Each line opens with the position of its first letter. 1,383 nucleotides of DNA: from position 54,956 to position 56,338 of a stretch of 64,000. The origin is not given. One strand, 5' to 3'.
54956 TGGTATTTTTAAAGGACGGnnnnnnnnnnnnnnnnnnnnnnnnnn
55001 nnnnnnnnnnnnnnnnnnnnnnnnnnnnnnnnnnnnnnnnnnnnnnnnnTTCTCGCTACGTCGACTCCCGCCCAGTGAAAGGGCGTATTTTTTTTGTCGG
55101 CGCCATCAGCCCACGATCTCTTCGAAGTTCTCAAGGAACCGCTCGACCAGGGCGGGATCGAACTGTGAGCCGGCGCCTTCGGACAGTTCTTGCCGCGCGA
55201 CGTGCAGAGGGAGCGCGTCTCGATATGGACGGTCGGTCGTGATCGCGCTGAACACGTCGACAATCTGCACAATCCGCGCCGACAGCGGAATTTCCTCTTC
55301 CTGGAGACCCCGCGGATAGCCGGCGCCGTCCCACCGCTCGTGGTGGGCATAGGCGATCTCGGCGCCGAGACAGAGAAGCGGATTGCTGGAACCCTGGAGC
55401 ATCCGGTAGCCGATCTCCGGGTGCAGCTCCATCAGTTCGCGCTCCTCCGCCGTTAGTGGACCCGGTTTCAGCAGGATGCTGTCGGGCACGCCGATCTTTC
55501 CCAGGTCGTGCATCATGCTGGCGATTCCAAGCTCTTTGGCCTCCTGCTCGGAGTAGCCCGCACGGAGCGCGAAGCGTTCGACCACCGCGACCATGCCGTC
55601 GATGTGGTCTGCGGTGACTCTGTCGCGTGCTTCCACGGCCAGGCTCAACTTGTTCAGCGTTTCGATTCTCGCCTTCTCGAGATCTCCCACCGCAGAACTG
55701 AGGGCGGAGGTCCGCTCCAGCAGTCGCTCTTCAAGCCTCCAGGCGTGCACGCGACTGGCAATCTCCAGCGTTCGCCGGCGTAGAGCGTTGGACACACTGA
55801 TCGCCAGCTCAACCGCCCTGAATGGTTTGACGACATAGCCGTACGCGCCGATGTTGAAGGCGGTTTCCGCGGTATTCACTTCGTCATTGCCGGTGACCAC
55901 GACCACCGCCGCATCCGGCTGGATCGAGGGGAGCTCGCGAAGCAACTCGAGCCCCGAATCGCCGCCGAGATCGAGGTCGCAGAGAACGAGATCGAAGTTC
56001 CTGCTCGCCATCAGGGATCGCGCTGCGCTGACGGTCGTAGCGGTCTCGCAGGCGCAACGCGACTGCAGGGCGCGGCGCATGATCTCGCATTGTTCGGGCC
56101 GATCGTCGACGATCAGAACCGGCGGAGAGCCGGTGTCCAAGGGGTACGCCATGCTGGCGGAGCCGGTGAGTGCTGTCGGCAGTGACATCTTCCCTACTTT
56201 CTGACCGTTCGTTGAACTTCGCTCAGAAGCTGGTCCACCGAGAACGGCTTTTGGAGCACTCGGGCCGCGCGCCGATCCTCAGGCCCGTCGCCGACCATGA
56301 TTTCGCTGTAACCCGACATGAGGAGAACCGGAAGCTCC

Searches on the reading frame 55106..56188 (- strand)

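Call 26: search_protein_families(library=pfam, proteins=[window:55106-56188:-], max_evalue=0.000001)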
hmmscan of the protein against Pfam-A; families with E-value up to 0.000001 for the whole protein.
window:55106-56188:- (360 aa): 3 families
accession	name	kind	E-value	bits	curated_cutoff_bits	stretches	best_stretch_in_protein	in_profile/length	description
PF13487.12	HD_5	-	1.6e-35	122.8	27.2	1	191-347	20-170/170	HD domain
PF00072.30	Response_reg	-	1.3e-23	83.7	30.2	1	24-129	1-107/111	Response regulator receiver domain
PF01966.28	HD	-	3.9e-17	63.1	22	1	193-315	2-115/116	HD domain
